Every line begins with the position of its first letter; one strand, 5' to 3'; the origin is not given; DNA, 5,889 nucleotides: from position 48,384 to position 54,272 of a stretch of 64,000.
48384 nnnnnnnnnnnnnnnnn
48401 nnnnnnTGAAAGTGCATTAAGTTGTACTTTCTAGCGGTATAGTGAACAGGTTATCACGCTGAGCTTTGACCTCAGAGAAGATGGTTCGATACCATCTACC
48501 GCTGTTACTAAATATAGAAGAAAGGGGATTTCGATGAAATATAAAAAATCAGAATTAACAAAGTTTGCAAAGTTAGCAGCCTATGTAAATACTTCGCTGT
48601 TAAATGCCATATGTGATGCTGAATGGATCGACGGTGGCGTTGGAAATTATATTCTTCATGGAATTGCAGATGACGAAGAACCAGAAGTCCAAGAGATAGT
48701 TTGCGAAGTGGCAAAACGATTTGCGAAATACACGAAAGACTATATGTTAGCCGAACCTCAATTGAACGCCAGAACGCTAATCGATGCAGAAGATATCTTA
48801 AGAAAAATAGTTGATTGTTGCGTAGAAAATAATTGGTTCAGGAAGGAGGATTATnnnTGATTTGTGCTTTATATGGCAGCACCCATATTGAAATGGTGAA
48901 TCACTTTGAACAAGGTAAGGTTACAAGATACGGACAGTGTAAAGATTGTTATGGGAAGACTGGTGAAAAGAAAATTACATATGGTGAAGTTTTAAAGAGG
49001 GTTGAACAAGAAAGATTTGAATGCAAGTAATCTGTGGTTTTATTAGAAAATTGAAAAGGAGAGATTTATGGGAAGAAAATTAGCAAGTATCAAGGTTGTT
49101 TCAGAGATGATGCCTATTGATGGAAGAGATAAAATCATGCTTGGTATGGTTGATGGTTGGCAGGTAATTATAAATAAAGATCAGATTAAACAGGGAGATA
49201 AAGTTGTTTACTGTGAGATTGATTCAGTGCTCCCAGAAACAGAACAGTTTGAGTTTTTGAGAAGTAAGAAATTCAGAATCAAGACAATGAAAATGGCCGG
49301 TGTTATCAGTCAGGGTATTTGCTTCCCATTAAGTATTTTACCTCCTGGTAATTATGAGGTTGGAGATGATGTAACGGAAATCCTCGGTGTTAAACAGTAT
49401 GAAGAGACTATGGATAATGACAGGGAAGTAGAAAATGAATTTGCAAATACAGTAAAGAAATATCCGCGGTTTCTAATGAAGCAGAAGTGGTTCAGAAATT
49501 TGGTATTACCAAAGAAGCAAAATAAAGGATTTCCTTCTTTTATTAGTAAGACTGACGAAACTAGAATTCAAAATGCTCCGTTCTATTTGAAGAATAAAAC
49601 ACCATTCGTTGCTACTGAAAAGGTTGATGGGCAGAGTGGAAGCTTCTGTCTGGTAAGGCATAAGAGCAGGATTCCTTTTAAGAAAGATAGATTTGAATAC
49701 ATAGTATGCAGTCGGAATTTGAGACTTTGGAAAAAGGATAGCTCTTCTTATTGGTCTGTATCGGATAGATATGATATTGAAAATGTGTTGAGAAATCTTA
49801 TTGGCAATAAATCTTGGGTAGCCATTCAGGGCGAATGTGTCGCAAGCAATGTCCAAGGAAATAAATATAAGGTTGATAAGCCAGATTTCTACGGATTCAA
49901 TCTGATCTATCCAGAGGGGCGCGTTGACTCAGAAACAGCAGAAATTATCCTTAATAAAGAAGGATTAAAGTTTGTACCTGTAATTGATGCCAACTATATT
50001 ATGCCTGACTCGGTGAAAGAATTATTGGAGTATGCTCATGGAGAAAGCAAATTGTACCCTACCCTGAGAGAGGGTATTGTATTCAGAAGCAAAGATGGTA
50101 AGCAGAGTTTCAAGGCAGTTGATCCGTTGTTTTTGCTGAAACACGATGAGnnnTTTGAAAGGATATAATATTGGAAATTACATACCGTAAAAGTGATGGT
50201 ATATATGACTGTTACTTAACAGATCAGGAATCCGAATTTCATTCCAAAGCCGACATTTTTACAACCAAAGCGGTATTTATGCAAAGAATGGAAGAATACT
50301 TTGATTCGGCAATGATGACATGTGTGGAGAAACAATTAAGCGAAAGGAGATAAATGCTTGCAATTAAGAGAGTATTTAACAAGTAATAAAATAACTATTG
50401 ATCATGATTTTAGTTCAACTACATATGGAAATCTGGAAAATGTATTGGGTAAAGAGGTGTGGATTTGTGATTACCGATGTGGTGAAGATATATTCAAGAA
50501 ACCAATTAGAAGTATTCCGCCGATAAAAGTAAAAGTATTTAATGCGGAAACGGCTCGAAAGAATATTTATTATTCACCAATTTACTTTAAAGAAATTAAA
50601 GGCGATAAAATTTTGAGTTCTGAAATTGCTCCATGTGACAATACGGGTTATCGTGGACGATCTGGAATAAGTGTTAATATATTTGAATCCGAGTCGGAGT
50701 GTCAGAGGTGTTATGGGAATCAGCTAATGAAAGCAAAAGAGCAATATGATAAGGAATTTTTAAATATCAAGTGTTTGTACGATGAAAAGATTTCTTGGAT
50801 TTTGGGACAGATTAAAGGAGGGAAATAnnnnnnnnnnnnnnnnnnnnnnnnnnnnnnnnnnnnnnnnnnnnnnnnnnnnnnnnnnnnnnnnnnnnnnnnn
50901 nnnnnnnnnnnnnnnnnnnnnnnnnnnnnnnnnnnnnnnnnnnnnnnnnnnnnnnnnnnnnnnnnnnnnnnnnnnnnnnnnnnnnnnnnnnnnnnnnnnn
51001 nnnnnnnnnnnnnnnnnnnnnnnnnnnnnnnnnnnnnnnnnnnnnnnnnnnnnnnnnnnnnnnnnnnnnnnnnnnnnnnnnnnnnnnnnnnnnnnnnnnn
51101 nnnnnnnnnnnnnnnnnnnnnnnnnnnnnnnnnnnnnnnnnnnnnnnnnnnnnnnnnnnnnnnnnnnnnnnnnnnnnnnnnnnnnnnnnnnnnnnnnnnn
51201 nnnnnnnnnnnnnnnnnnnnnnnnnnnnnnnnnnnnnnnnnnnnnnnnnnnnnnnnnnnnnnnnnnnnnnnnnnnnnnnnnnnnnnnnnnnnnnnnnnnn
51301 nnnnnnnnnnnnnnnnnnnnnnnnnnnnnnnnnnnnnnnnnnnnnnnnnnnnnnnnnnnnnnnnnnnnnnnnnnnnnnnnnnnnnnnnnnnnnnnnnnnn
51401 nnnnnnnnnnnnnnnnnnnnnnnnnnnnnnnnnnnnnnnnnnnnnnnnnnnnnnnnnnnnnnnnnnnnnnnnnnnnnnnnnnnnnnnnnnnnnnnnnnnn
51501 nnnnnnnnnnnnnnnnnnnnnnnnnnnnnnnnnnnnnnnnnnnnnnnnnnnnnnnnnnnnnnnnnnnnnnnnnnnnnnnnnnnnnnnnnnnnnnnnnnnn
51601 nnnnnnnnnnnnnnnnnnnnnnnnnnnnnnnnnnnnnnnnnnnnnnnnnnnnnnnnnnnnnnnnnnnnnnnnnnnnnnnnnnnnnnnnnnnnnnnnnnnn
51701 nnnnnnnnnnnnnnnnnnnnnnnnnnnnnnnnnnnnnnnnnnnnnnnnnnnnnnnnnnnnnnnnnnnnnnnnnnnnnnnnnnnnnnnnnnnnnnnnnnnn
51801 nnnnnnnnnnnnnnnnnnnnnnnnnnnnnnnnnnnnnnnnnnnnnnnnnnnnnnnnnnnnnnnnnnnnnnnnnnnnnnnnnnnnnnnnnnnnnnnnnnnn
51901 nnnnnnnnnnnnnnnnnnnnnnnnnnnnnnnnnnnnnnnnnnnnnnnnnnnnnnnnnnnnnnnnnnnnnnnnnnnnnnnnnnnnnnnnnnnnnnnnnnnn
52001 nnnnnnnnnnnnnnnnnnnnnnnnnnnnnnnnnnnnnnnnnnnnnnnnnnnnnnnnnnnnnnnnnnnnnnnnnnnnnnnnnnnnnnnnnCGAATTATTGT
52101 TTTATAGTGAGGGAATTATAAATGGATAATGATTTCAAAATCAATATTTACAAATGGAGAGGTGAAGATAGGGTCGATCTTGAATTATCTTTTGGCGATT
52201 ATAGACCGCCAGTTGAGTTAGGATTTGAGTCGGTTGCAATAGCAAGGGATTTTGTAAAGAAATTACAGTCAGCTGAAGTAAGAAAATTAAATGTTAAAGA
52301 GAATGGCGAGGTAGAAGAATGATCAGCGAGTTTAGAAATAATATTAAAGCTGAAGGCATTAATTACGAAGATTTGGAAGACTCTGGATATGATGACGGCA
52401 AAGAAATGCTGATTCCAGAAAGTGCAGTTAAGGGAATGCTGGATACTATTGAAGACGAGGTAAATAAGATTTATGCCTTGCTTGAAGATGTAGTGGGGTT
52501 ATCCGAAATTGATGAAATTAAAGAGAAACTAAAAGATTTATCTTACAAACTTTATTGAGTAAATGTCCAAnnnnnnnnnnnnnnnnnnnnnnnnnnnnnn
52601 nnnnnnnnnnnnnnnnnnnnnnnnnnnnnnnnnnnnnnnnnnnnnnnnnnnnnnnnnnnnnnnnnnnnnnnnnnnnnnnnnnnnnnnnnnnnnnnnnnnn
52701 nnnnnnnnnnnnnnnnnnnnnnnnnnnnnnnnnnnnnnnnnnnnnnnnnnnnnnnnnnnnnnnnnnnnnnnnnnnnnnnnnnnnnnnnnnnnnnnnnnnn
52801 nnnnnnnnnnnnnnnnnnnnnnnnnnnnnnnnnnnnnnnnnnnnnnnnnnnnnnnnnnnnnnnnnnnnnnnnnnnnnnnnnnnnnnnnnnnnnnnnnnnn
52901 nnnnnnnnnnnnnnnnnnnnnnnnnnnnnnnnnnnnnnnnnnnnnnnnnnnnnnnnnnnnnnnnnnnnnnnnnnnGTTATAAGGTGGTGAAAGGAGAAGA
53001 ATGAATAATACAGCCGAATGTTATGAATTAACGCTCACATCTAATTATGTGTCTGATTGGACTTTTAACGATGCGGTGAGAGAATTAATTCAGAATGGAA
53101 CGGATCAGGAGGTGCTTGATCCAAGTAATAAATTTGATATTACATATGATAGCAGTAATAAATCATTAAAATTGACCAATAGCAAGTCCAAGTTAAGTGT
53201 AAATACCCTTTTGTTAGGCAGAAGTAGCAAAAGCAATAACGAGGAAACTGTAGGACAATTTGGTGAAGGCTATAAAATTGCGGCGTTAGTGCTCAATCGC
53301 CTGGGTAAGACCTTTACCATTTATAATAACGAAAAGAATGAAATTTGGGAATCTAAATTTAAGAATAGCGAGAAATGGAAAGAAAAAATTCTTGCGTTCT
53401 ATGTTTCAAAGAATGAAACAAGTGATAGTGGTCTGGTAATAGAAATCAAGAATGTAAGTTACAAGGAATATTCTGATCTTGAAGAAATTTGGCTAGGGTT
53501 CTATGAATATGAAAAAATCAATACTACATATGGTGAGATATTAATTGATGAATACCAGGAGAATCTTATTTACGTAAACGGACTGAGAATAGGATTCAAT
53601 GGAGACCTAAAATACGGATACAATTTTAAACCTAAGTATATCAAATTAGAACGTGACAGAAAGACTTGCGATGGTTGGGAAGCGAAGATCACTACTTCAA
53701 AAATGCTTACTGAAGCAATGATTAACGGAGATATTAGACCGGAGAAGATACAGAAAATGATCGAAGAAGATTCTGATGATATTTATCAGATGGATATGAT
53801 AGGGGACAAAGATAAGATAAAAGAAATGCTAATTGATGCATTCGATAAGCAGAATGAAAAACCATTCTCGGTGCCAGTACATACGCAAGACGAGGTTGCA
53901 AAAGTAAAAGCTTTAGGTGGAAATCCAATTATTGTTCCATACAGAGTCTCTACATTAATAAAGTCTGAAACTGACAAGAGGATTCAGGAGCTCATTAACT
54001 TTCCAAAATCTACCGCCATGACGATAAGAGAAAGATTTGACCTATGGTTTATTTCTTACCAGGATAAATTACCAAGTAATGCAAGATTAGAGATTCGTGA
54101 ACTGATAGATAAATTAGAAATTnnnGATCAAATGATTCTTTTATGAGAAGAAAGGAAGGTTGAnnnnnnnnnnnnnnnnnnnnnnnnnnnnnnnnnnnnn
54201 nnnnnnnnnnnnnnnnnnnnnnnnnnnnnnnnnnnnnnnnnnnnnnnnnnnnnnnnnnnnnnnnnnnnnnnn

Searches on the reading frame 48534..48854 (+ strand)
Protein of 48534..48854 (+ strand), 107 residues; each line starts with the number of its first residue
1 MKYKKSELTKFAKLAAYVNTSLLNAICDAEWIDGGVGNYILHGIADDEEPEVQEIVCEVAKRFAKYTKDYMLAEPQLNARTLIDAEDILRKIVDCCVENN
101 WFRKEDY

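Call 47: search_protein_families(library=pfam, alignment_id=A5, max_evalue=0.001)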
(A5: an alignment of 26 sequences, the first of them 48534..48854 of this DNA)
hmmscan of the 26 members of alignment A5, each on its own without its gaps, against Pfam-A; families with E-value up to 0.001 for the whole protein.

A. member 1, window:48534-48854:+ (107 aa): 0 families

B. families by the number of members that match (of 26 scanned): 8 families
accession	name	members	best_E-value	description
PF04055.27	Radical_SAM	2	0.00023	Radical SAM superfamily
PF00625.27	Guanylate_kin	1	7.5e-22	Guanylate kinase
PF00462.30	Glutaredoxin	1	2.9e-07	Glutaredoxin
PF02086.21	MethyltransfD12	1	4.4e-07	D12 class N6 adenine-specific DNA methyltransferase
PF13192.12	Thioredoxin_3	1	9.2e-07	Thioredoxin domain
PF13353.11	Fer4_12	1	4.8e-06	4Fe-4S single cluster domain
PF08271.17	Zn_Ribbon_TF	1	0.00042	TFIIB zinc-binding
PF13790.11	SR1P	1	0.00092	SR1 protein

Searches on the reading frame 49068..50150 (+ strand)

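Call 17: search_protein_families(library=phrogs, proteins=[window:49068-50150:+], max_evalue=0.001)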
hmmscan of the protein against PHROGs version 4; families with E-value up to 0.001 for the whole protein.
window:49068-50150:+ (361 aa): 2 families
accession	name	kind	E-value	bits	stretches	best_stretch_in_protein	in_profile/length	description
phrog_968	-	DNA, RNA and nucleotide metabolism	2e-65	222.3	1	2-360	7-393/398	RNA ligase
phrog_548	-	DNA, RNA and nucleotide metabolism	6.8e-08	33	1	161-347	12-218/341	RNA ligase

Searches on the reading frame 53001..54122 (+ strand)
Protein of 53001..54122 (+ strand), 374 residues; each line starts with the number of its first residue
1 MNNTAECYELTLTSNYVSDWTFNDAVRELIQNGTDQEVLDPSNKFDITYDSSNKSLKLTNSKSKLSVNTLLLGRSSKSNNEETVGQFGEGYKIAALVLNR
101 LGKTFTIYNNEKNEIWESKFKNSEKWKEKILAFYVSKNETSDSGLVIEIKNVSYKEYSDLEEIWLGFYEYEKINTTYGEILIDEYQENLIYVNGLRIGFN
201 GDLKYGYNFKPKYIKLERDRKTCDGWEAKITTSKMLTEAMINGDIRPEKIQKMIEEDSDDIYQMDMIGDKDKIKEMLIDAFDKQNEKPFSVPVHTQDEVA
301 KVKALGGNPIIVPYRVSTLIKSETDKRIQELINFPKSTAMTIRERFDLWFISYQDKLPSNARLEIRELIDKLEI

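Call 8: search_protein_families(library=phrogs, proteins=[window:53001-54122:+], max_evalue=0.001)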
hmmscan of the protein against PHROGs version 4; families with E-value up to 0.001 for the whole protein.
window:53001-54122:+ (374 aa): 2 families
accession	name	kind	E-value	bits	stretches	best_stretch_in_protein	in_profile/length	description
phrog_6077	-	unknown function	1e-62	213.4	1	8-373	4-361/366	-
phrog_8203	-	unknown function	9.3e-05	22.5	0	70-113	18-60/394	-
